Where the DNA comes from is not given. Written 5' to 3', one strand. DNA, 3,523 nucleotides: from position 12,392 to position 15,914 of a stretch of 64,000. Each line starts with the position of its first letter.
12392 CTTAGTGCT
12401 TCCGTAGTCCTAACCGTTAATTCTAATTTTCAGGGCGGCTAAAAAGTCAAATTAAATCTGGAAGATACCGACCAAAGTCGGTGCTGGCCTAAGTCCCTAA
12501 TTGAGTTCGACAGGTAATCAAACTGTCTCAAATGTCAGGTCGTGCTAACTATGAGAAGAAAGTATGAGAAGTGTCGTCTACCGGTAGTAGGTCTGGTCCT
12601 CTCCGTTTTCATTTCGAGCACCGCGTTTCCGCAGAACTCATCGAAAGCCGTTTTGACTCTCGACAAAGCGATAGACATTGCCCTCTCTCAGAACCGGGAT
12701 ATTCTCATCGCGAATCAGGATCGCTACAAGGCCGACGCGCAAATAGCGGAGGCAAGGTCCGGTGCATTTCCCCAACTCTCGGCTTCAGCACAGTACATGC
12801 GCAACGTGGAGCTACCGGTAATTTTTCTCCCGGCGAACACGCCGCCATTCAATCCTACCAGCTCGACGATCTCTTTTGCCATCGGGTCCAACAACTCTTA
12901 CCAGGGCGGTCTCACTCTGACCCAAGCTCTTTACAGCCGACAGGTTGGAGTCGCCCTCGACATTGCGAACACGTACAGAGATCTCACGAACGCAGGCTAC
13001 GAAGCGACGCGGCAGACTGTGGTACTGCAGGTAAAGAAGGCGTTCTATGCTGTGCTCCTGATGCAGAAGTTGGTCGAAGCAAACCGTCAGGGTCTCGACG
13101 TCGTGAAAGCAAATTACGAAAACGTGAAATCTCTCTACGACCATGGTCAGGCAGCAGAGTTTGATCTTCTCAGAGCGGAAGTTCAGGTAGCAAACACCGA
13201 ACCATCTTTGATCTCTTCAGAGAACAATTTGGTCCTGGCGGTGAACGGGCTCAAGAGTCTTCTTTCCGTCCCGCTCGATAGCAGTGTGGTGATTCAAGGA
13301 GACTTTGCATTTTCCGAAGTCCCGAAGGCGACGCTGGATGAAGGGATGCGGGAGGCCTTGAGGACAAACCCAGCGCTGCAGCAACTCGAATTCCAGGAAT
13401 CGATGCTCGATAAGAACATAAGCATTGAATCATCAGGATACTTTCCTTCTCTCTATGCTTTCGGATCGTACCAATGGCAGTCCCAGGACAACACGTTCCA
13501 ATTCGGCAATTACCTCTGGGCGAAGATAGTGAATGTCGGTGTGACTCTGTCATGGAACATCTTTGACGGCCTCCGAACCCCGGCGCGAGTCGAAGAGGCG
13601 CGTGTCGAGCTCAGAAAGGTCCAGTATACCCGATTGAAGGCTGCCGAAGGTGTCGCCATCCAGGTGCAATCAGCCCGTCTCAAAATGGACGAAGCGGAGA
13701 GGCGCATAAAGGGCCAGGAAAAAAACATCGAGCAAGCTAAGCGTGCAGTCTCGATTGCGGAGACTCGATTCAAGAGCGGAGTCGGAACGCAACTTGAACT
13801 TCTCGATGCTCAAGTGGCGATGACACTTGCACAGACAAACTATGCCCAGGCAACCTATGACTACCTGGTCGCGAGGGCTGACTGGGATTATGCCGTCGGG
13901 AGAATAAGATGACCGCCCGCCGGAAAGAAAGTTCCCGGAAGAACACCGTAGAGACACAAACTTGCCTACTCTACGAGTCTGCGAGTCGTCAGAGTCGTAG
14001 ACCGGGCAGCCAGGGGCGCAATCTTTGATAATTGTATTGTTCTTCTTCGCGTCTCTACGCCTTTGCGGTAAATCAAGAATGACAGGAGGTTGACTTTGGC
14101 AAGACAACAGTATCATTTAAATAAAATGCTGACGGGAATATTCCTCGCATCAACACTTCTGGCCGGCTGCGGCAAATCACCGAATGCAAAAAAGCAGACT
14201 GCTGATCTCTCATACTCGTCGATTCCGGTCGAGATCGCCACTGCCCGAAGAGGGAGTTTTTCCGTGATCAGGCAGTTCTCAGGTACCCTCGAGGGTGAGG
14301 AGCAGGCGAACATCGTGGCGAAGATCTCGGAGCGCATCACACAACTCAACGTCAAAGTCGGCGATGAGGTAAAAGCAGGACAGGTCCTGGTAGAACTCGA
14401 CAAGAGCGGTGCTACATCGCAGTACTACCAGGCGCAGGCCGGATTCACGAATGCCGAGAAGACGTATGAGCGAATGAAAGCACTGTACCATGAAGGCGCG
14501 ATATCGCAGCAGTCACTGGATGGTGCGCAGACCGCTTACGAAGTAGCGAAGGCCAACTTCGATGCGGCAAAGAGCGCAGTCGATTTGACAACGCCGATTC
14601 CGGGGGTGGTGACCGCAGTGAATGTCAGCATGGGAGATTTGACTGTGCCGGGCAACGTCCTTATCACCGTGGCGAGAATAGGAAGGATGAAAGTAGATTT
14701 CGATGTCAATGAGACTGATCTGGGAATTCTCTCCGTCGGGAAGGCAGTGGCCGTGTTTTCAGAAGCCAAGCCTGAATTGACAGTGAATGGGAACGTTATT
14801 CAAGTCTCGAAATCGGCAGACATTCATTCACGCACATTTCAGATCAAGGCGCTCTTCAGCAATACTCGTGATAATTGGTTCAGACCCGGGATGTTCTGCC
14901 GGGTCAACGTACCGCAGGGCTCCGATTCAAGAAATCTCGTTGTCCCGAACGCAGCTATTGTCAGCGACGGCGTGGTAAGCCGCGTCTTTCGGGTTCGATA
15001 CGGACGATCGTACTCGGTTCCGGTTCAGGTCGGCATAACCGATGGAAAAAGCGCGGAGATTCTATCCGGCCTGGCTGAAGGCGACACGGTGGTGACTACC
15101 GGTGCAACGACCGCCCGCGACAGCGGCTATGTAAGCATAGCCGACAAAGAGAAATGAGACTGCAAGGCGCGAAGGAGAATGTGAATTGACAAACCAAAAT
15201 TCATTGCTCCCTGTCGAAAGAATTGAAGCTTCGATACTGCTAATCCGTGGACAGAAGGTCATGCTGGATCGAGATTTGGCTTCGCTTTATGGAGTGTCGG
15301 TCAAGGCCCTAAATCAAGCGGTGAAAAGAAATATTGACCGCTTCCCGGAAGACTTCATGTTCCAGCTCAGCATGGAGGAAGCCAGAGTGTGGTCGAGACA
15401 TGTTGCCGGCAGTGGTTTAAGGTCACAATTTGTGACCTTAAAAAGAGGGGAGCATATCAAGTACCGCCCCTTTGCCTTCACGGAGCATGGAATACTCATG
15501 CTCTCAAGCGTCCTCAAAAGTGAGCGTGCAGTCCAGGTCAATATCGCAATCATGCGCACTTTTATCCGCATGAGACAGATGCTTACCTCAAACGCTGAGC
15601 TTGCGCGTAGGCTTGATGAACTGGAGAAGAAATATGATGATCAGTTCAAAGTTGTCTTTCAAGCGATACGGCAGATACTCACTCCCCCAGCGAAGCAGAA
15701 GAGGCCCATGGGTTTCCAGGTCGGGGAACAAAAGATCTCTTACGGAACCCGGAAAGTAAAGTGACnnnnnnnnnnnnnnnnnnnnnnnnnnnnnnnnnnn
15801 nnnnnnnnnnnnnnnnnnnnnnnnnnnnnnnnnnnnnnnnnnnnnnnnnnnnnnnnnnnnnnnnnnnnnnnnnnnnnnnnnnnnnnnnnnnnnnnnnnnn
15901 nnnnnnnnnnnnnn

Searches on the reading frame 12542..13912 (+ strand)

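Call 52: search_protein_families(library=pfam, proteins=[window:12542-13912:+], max_evalue=0.001)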
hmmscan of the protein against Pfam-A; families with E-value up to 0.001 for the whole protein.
window:12542-13912:+ (456 aa): 1 family
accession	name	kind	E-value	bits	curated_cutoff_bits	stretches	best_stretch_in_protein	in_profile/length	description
PF02321.23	OEP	-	2.3e-60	204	22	2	265-453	1-187/187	Outer membrane efflux protein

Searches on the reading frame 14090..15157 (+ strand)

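Call 52: search_protein_families(library=pfam, proteins=[window:14090-15157:+], max_evalue=0.001)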
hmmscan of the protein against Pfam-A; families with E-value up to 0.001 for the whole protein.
window:14090-15157:+ (355 aa): 5 families
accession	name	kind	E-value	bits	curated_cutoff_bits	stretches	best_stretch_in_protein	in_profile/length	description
PF16576.10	HlyD_D23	-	9.8e-25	87.5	30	1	70-269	17-213/214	Barrel-sandwich domain of CusB or HlyD membrane-fusion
PF13437.12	HlyD_3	-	2.4e-13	51.2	22.2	1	166-267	2-106/106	HlyD family secretion protein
PF13533.13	Biotin_lipoyl_2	-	1.7e-11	44.1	29.8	1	77-104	5-32/32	Biotin-lipoyl like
PF00364.28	Biotin_lipoyl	-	9.6e-06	25.8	22.1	0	80-103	13-36/73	Biotin-requiring enzyme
PF02321.23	OEP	-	0.00058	20.2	22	1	110-165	121-176/187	Outer membrane efflux protein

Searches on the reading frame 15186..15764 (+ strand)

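Call 52: search_protein_families(library=pfam, proteins=[window:15186-15764:+], max_evalue=0.001)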
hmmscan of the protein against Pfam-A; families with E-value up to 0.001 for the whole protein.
window:15186-15764:+ (192 aa): 1 family
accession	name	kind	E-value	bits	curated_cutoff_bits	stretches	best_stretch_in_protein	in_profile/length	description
PF10543.14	ORF6N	-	6.7e-33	113.3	27.8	1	16-109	2-86/86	ORF6N domain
